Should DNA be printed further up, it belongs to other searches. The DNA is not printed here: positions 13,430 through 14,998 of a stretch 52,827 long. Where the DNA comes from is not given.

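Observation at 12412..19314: Candidate undescribed five-gene module: GH25-SH3b muramidase, ORC/STAND-like ATPase, TPR protein, 3-TM protein with a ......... motif, and an unknown protein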

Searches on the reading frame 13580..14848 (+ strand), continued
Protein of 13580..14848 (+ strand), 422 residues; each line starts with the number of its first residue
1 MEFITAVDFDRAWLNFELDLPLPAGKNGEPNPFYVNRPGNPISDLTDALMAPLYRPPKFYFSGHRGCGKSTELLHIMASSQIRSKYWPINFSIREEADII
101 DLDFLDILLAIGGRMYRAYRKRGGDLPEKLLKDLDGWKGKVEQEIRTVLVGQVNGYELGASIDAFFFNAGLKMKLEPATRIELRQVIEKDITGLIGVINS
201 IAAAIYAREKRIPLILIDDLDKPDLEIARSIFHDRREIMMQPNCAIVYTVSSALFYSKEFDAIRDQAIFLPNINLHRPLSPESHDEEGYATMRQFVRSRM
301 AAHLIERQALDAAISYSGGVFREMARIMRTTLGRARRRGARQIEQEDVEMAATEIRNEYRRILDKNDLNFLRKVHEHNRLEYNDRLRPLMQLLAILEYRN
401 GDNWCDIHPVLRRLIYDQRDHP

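Call 33: list_cluster_members(proteins=[P0121, P0124, P0128, P0134, P0146, P0163, P0185, P0204, P0226, P0246])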
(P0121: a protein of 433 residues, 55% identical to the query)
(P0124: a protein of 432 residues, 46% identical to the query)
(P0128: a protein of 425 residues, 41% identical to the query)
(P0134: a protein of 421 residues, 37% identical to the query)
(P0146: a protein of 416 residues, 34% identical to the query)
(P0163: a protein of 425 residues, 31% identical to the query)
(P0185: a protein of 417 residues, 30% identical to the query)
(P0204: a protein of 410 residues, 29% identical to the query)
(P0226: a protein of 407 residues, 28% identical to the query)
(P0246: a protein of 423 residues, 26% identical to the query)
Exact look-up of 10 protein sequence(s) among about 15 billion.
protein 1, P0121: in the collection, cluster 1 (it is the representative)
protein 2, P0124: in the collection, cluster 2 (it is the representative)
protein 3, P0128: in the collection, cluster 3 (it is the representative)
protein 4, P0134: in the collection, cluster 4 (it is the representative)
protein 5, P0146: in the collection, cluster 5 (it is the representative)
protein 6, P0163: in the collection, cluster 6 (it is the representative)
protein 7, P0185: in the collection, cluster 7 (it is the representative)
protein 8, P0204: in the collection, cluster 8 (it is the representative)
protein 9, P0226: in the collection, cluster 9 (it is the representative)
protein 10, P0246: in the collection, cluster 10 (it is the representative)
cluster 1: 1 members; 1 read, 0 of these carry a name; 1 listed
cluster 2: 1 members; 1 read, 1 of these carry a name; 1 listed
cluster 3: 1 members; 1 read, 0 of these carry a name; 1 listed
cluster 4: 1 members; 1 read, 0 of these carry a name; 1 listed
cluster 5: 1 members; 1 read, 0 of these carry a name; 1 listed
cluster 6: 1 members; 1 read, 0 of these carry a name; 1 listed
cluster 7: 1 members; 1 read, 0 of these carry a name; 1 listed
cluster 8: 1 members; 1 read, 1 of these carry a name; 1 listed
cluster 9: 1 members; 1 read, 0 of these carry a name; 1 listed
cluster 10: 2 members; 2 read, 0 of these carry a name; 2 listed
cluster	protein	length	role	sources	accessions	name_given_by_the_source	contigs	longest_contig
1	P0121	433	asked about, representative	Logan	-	-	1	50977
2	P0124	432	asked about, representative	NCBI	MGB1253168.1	MAG: hypothetical protein ACPG8W_21325 [Candidatus Promineifilaceae bacterium]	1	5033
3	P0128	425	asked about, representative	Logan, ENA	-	-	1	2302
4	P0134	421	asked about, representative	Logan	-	-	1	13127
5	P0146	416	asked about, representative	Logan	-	-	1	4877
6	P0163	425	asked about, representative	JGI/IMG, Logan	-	-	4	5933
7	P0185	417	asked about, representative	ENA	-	-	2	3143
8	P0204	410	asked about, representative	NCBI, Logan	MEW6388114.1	MAG: P-loop NTPase fold protein [Thermodesulfobacteriota bacterium]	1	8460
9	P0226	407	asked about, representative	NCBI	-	-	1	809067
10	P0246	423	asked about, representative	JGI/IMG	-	-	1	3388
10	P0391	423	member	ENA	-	-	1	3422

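Call 34: find_encoding_contigs(protein=P0226, flank=8000, max_places=1)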
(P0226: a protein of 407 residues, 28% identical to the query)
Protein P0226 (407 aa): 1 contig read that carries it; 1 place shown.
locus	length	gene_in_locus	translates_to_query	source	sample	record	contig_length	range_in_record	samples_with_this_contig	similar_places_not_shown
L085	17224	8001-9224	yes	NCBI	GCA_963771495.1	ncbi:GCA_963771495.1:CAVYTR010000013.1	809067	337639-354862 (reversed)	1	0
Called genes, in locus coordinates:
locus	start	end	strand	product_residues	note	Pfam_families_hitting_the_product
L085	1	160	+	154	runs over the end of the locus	PF11528:DUF3224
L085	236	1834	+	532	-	-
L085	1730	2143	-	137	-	-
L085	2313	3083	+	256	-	-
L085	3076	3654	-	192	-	PF01128:IspD (weak), PF12804:NTP_transf_3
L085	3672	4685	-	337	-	PF13411:MerR_1 (weak), PF13424:TPR_12, PF13432:TPR_16 (weak), PF13414:TPR_11 (weak), PF13431:TPR_17 (weak), PF00515:TPR_1, PF07719:TPR_2 (weak), PF13432:TPR_16, +5 more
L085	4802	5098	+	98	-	PF04023:FeoA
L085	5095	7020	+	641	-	PF01926:MMR_HSR1, PF02421:FeoB_N, PF07670:Gate, PF07664:FeoB_C, PF07670:Gate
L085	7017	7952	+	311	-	PF01134:GIDA (faint), PF01266:DAO (faint), PF07992:Pyr_redox_2, PF13738:Pyr_redox_3, PF00070:Pyr_redox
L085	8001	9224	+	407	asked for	-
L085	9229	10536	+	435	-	PF13176:TPR_7 (faint), PF13428:TPR_14 (faint), PF24885:TPR_NPHP3 (faint), PF07719:TPR_2 (faint), PF13181:TPR_8 (faint), PF13374:TPR_10 (faint), PF17874:TPR_MalT, PF13424:TPR_12, +3 more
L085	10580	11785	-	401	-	PF00756:Esterase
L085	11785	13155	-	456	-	PF00004:AAA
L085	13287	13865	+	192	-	PF07589:PEP_exosort_dom (weak)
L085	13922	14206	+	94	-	-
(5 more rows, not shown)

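Call 35: find_encoding_contigs(protein=P0204, flank=8000, max_places=1)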
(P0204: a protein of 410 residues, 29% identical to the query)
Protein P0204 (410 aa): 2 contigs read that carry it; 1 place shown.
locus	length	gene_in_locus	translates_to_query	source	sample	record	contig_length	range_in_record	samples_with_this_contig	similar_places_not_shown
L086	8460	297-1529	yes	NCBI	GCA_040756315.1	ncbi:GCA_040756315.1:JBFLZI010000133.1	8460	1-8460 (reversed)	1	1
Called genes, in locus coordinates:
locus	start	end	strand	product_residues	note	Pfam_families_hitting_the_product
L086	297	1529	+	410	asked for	PF07693:KAP_NTPase (faint)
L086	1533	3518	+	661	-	-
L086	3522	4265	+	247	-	PF18912:DZR_2, PF00156:Pribosyltran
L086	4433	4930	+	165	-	PF01467:CTP_transf_like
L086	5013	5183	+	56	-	-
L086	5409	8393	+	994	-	PF02700:PurS (faint), PF18072:FGAR-AT_linker (weak), PF00586:AIRS, PF02769:AIRS_C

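Call 36: find_encoding_contigs(protein=P0121, flank=9000, max_places=1)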
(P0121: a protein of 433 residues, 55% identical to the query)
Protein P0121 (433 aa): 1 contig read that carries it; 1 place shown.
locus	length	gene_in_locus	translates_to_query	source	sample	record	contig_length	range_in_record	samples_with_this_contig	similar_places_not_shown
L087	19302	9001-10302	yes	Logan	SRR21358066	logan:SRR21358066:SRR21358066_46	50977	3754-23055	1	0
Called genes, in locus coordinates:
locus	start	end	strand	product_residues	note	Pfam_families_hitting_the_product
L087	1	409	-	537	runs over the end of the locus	PF00144:Beta-lactamase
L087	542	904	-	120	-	PF04020:Phage_holin_4_2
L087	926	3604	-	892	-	PF04020:Phage_holin_4_2, PF01663:Phosphodiest, PF04893:Yip1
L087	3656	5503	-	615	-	-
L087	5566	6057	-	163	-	PF23636:DUF7144 (weak)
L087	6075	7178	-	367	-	PF00497:SBP_bac_3, PF10613:Lig_chan-Glu_bd, PF12974:Phosphonate-bd (faint), PF00060:Lig_chan, PF07885:Ion_trans_2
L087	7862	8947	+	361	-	PF00805:Pentapeptide, PF13576:Pentapeptide_3 (faint), PF13599:Pentapeptide_4 (weak), PF00805:Pentapeptide, PF13676:TIR_2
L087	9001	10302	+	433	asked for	-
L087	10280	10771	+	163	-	-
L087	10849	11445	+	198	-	-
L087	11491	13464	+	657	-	PF17816:PDZ_4 (weak), PF03572:Peptidase_S41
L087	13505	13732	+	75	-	PF13411:MerR_1 (faint)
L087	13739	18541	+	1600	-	PF13195:DUF4011, PF01443:Viral_helicase1 (faint), PF13086:AAA_11 (weak), PF13245:AAA_19 (faint), PF13604:AAA_30 (faint), PF13086:AAA_11 (weak), PF13087:AAA_12, PF18741:MTES_1575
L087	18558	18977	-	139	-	PF01850:PIN, PF13470:PIN_3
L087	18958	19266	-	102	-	PF04014:MazE_antitoxin (weak)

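Call 38: predict_structure(alignment_id=A1)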
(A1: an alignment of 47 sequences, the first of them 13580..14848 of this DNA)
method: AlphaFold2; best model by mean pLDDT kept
length: 422 residues; sequences in the alignment: 47
mean_pLDDT: 92.8   pTM: 0.91
mean pLDDT of the five models: 92.8, 91.9, 91.5, 90.9, 90.1
residues with pLDDT >= 90: 347; 70-90: 59; 50-70: 12; < 50: 4
segments of 3 or more residues with pLDDT < 50: none
pLDDT, mean of each block of 10 residues (from residue 1): 94 96 91 93 95 96 96 95 97 94 96 96 93 89 80 54 80 82 92 96 97 98 96 97 98 93 94 96 95 98 98 98 98 98 98 97 96 93 91 95 95 82 42
secondary structure, 60 per line:
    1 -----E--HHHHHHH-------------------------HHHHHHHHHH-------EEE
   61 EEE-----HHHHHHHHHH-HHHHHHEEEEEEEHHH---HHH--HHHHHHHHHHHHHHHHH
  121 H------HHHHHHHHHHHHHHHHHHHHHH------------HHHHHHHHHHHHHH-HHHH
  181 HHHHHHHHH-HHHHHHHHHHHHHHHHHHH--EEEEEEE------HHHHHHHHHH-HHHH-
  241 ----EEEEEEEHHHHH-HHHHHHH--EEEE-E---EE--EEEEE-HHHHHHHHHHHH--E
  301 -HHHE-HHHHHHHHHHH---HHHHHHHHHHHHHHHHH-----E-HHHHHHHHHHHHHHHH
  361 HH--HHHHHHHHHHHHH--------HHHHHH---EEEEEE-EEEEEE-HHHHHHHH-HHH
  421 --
elements in order: H9-15 H41-50 E58-63 H69-78 H80-85 E86-92 H104-121 H128-149 H162-175 H177-189 H191-209 E212-218 H225-234 H236-239 E245-251 H252-256 H258-264 E267-270 E280-284 H286-297 H307-317 H321-337 H345-362 H365-377 H386-391 E395-400 E402-407 H409-416
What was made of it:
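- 13580..14848 (+): Orc1/Cdc6-like AAA+ ATPase with a C-terminal winged helix; one half of the core pair. AF2 pLDDT 92.8 (call 38).
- On Orc1/Cdc6 family: AF2 model at pLDDT 92.8 (call 38).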

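Call 42: fold_search(model_id=the predicted structure, library=pdb)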
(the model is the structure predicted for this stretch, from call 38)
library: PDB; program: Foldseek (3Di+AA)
matches with E <= 10: 1004; with E <= 0.001: 78
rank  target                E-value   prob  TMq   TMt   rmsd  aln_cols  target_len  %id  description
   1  2qby_A                7.9e-07  1.00  0.46  0.52  10.6       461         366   13  Crystal structure of a heterodimer of Cdc6/Orc1 initiators bound to origin DNA (from S. solfataricus) (released 2007-09-11)
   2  1fnn_A                1.0e-06  1.00  0.40  0.44  12.8       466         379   11  CRYSTAL STRUCTURE OF CDC6P FROM PYROBACULUM AEROPHILUM (released 2000-10-04)
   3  1w5t_A                1.1e-06  1.00  0.41  0.44   9.3       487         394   11  Structure of the Aeropyrum Pernix ORC2 protein (ADPNP-ADP complexes) (released 2004-10-05)
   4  2v1u_A                3.3e-06  1.00  0.40  0.43  11.8       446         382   12  STRUCTURE OF THE AEROPYRUM PERNIX ORC1 PROTEIN IN COMPLEX WITH DNA (released 2007-09-18)
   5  7jk5_A                6.2e-06  1.00  0.40  0.43  13.9       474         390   10  Structure of Drosophila ORC bound to DNA (released 2020-09-09)
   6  1w5s_B                9.4e-06  1.00  0.41  0.43   9.8       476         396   12  Structure of the Aeropyrum Pernix ORC2 protein (ADP form) (released 2004-10-05)
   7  8hra_C                9.8e-06  1.00  0.36  0.21  13.6       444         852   12  Structure of heptameric RdrA ring in RNA-loading state (released 2023-02-01)
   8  1w5s_A                1.1e-05  1.00  0.42  0.45   9.8       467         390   11  Structure of the Aeropyrum Pernix ORC2 protein (ADP form) (released 2004-10-05)
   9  8glu_F                4.0e-05  1.00  0.40  0.42   9.7       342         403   13  CryoEM structure of TnsC(1-503) bound to TnsD(1-318) from E.coli Tn7 (released 2024-07-31)
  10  9ema_A                5.7e-05  1.00  0.37  0.46   9.0       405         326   10  RUVBL1/2 in complex with ATP and CB-6644 inhibitor (released 2024-05-15)
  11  9c57_A                7.0e-05  1.00  0.32  0.32  13.8       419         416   11  Reconstituted P400 Subcomplex of the human TIP60 complex (released 2024-08-21)
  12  7jgr_G                7.3e-05  1.00  0.39  0.43  14.8       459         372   11  Structure of Drosophila ORC bound to DNA (84 bp) and Cdc6 (released 2020-09-09)
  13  8fcu_Q                7.3e-05  1.00  0.36  0.47  10.5       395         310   10  Cryo-EM structure of Cascade-DNA-TniQ-TnsC complex in type I-B CAST system (released 2023-08-09)
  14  7jk6_A                7.3e-05  1.00  0.39  0.43  13.4       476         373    9  Structure of Drosophila ORC in the active conformation (released 2020-09-09)
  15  1w5t_C                7.7e-05  1.00  0.41  0.44  13.0       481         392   13  Structure of the Aeropyrum Pernix ORC2 protein (ADPNP-ADP complexes) (released 2004-10-05)
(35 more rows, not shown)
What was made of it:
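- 13580..14848 (+): Foldseek hits Orc1/Cdc6, RdrA and TnsC (call 42).
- On Orc1/Cdc6 family: Foldseek gives 2qby_A at E 7.9e-7 with TM 0.46/0.52 (call 42).
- Closest known: Archaeal Orc1/Cdc6 initiators, and the wider Cdc6/Orc-STAND clade of AAA+ NTPases. Same: Top Foldseek hits are 2qby_A, 1fnn_A and 1w5t_A (E about 1e-6, call 42).
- Foldseek also hits RdrA (call 42). The ATPase has a winged helix like the DNA-binding Orc1/Cdc6 proteins (calls 38, 42).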

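Call 61: find_related_loci(query=A5, collection=metagenome_contigs, flank=8000)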
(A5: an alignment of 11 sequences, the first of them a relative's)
Query A5 (411 aa) in metagenome_contigs; peptide patterns used: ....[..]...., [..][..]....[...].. (x = any residue, [..] = any of these).
600 stretches matched a pattern (row limit reached: there are more); 551 encode a relative of the query (tblastn E <= 1e-3); the best 80 are kept; 80 distinct loci.
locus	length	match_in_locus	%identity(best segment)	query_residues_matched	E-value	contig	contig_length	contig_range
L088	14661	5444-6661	65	1-406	8e-176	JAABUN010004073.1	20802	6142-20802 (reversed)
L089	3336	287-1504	42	1-406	1e-95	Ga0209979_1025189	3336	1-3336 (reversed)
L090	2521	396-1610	42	6-410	3e-95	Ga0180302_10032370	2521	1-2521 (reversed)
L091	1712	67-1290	40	1-406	3e-97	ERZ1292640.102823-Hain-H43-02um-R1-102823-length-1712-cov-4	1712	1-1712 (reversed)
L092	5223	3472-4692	41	1-408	1e-91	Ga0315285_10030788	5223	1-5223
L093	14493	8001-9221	42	6-406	6e-82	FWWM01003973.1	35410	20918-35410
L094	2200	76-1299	41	5-406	9e-84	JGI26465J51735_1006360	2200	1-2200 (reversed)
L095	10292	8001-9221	41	6-406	1e-80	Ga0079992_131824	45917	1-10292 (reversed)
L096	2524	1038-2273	36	1-409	5e-82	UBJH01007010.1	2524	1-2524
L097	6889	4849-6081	37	6-411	3e-74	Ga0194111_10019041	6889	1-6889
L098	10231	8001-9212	34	11-410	3e-74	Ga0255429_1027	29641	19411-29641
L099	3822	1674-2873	36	13-406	3e-73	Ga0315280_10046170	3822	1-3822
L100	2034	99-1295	39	15-406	8e-76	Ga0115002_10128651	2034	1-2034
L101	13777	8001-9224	36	1-406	2e-72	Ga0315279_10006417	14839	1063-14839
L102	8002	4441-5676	35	1-409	3e-72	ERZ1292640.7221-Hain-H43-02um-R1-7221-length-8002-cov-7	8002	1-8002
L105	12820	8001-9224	34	5-409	3e-70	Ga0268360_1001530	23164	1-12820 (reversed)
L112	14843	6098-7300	34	5-406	5e-65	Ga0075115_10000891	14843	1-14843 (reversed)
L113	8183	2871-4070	35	5-406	8e-65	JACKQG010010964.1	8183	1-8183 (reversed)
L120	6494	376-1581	31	5-407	5e-62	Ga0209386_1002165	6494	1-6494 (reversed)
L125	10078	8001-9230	35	5-408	9e-60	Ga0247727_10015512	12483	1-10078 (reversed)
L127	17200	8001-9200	31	5-406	3e-59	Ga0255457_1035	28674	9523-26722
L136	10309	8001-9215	35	4-401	2e-58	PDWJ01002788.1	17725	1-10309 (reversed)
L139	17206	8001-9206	32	5-406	2e-57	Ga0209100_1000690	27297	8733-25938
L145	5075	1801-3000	30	5-406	3e-57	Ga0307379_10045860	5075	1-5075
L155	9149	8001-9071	36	5-357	3e-55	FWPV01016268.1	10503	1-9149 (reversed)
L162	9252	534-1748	32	6-411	1e-54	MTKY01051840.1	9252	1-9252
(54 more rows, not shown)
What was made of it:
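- Tried and rejected: It was repeated with 11 sequences (call 61).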

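Call 65: search_protein_families(library=pfam, proteins=[L101:6809-8011:+, L113:1409-2656:+, L145:2-1603:+, L139:6971-7885:+, L105:6930-7841:+, L092:1143-3434:+, L098:1690-4071:+, L136:6527-7918:+, L155:6689-7606:+, L125:7301-7912:+], max_evalue=0.001)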
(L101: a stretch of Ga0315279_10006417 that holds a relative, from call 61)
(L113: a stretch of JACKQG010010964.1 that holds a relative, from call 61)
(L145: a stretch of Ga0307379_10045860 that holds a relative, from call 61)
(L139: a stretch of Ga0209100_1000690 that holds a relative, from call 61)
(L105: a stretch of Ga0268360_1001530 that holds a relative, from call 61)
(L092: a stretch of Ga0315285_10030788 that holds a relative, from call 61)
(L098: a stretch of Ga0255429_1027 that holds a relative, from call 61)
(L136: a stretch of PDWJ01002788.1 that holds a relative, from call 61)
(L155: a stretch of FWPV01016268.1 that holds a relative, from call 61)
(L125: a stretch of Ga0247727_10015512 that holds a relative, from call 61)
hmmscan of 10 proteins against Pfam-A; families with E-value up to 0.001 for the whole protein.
L101:6809-8011:+ (400 aa): 3 families
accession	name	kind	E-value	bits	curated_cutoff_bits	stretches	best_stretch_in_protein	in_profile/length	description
PF01855.24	POR_N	-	4.8e-79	265.8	27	1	14-234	2-229/231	Pyruvate flavodoxin/ferredoxin oxidoreductase, thiamine diP-bdg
PF17147.9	PFOR_II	-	1.3e-32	112.6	27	1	257-360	1-102/102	Pyruvate:ferredoxin oxidoreductase core domain II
PF02780.25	Transketolase_C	-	2.4e-05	24.7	25.9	1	252-321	5-74/124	Transketolase, C-terminal domain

L113:1409-2656:+ (415 aa): 5 families
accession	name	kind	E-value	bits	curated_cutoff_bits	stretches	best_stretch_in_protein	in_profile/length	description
PF01171.26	ATP_bind_3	-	5.4e-13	49.5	27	1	165-334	1-161/182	PP-loop family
PF03054.22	tRNA_Me_trans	-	2.1e-09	37.8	20.6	1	165-281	2-128/202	tRNA methyl transferase HUP domain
PF01507.26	PAPS_reduct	-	1.2e-07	32.3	22.5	1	166-336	2-156/175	Phosphoadenosine phosphosulfate reductase domain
PF22082.2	TtuA_LIM_N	-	6.9e-07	29.7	27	1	120-142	3-25/26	2-thiouridine synthetase TtuA, N-terminal LIM domain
PF16503.10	zn-ribbon_14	-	4.4e-05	23.3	34.9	1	392-415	2-25/32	Zinc-ribbon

L145:2-1603:+ (533 aa): 3 families
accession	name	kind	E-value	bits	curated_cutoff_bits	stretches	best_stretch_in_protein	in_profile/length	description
PF02412.23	TSP_3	-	7.7e-41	137.9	25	5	426-460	1-36/36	Thrombospondin type 3 repeat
PF00754.31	F5_F8_type_C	-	4.1e-09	37.1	28.2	1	80-197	2-117/127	F5/8 type C domain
PF22633.2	F5_F8_type_C_2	-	1.7e-07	32.2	27.8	1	98-192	1-91/91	NedA-like, galactose-binding domain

L139:6971-7885:+ (304 aa): 1 family
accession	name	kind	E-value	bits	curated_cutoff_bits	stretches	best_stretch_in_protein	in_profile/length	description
PF04069.17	OpuAC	-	4.1e-52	177.8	21.2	1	23-299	2-257/257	Substrate binding domain of ABC-type glycine betaine transport system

L105:6930-7841:+ (303 aa): 1 family
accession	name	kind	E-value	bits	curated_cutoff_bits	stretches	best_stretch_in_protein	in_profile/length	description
PF01636.29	APH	-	1.9e-40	139.6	23.2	1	17-238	2-230/239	Phosphotransferase enzyme family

L092:1143-3434:+ (763 aa): 3 families
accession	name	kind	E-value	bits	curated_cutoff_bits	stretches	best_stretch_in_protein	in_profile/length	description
PF13620.12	CarboxypepD_reg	-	1.9e-13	51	32.3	1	33-109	1-81/82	Carboxypeptidase regulatory-like domain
PF13715.12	CarbopepD_reg_2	-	6.5e-13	49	32.2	1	34-114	1-81/88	CarboxypepD_reg-like domain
PF07715.20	Plug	-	0.00093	20.1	23.9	0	153-239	22-105/107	TonB-dependent Receptor Plug Domain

L098:1690-4071:+ (793 aa): 27 families (the best 25 are shown)
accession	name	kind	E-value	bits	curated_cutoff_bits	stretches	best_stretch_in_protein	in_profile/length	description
PF13424.12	TPR_12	-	1.1e-51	173.4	30.1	5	587-651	8-74/77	Tetratricopeptide repeat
PF00515.34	TPR_1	-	3.2e-48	160.1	27.8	6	623-651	2-30/34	Tetratricopeptide repeat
PF13176.12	TPR_7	-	3.5e-43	142.4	27.9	4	624-658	1-35/36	Tetratricopeptide repeat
PF13181.12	TPR_8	-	9.2e-38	125.6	25.7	4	624-649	3-28/34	Tetratricopeptide repeat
PF07719.23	TPR_2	-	2.5e-37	124.3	27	3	705-732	4-31/34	Tetratricopeptide repeat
PF13374.12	TPR_10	-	8.2e-36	121.4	27.5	1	624-654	4-34/42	Tetratricopeptide repeat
PF13428.12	TPR_14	-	8.7e-18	63.5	23.5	0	704-730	3-29/44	Tetratricopeptide repeat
PF17874.7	TPR_MalT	-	3.1e-17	63.3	45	2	594-729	13-149/336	MalT-like TPR region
PF10579.15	Rapsyn_N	-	1.4e-14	54.3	23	0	599-657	23-78/80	Rapsyn N-terminal myristoylation and linker region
PF13174.12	TPR_6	-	1.5e-13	50.9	26.3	0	705-728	3-26/33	Tetratricopeptide repeat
PF13432.12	TPR_16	-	5.6e-11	43.1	32.7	0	588-651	3-60/65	Tetratricopeptide repeat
PF13414.12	TPR_11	-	2.2e-10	40.5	26.8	0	709-732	1-24/42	TPR repeat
PF13431.12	TPR_17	-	1.8e-09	37.5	24.4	0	500-523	11-34/34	Tetratricopeptide repeat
PF00931.28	NB-ARC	-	4.8e-08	33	23.5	1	92-130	2-40/248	NB-ARC domain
PF01535.26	PPR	-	1.7e-07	31.4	25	0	630-647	8-25/31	PPR repeat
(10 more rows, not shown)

L136:6527-7918:+ (463 aa): 13 families
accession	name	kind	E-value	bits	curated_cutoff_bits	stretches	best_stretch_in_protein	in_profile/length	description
PF03486.20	HI0933_like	-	1.6e-74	250.9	50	1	25-446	2-243/244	HI0933-like protein Rossmann domain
PF22780.1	HI0933_like_1st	-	9.4e-24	84.5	27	2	212-284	1-71/165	HI0933-like protein barrel and H2TH domain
PF01266.30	DAO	-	1.4e-10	41.7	27.9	2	64-208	84-229/353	FAD dependent oxidoreductase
PF00890.30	FAD_binding_2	-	2.3e-09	37.4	20.4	1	26-74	2-49/414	FAD binding domain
PF07992.20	Pyr_redox_2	-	7.3e-09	35.9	26.1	1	25-60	2-33/291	Pyridine nucleotide-disulphide oxidoreductase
PF01494.25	FAD_binding_3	-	2.1e-08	34.2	22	1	25-56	3-34/349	FAD binding domain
PF00070.33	Pyr_redox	-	6.9e-07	30.1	22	1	25-61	1-37/82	Pyridine nucleotide-disulphide oxidoreductase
PF13450.12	NAD_binding_8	-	4.4e-06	27.3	21.9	1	28-59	1-32/68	NAD(P)-binding Rossmann-like domain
PF01946.23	Thi4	-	2.1e-05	24.3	26.2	1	17-69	11-64/235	Thi4 family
PF01593.30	Amino_oxidase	-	4.3e-05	23.4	19.8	0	34-59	2-27/443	Flavin containing amine oxidoreductase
PF01134.28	GIDA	-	0.00015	21.4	22.1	0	26-52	2-28/391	Glucose inhibited division protein A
PF12831.13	FAD_oxidored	-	0.00028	20.8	27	1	26-182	2-143/416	FAD dependent oxidoreductase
PF13454.12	NAD_binding_9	-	0.00052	20.5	21.8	0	27-184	1-153/155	FAD-NAD(P)-binding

L155:6689-7606:+ (305 aa): 0 families

L125:7301-7912:+ (203 aa): 1 family
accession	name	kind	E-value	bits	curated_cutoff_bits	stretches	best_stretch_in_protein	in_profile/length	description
PF11536.14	DUF3226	-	5.1e-32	111.8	27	1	11-201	2-204/208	Protein of unknown function (DUF3226)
